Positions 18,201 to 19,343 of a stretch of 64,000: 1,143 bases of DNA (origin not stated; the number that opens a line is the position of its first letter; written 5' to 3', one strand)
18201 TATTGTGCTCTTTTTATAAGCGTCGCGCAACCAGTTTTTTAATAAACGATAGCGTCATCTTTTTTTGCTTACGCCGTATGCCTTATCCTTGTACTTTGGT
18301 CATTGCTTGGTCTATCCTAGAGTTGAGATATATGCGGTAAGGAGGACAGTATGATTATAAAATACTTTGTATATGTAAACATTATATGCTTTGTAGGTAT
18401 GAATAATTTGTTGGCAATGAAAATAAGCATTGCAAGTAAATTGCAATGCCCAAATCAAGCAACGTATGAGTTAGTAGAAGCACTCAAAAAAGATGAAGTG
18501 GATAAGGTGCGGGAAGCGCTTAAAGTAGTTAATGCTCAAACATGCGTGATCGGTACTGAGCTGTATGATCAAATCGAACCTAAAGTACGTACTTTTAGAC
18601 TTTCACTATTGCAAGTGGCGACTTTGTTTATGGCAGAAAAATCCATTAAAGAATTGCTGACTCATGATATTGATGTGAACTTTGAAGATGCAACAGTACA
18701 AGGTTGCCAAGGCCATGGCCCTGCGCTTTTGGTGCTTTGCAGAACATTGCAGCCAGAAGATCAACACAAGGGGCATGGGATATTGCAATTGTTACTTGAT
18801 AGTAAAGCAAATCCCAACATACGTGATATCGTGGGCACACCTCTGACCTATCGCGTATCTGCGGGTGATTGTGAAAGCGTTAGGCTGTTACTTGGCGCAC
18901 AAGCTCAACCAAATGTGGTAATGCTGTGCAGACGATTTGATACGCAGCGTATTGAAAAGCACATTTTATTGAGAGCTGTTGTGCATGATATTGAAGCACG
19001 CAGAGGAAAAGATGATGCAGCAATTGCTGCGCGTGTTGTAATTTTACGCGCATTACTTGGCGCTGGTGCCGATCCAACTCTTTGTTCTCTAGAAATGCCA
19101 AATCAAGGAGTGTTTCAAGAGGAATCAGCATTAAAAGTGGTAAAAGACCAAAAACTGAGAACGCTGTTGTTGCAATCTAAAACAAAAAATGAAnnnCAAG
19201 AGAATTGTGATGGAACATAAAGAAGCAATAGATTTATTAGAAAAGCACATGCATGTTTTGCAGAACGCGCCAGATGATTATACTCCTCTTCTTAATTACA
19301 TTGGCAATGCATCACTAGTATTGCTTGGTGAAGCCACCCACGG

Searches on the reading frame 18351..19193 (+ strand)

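Call 8: search_protein_families(library=pfam, proteins=[window:18351-19193:+], max_evalue=0.01)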
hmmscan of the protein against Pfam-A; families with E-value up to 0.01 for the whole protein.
window:18351-19193:+ (281 aa): 3 families
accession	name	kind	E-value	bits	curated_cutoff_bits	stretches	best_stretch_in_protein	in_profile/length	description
PF00023.36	Ank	-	6.8e-06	26.5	21.1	0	143-159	13-32/33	Ankyrin repeat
PF12796.13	Ank_2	-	0.00059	20.8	27.3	0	144-187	12-86/90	Ankyrin repeats (3 copies)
PF13637.12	Ank_4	-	0.002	18.8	22.7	0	144-181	12-50/50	Ankyrin repeats (many copies)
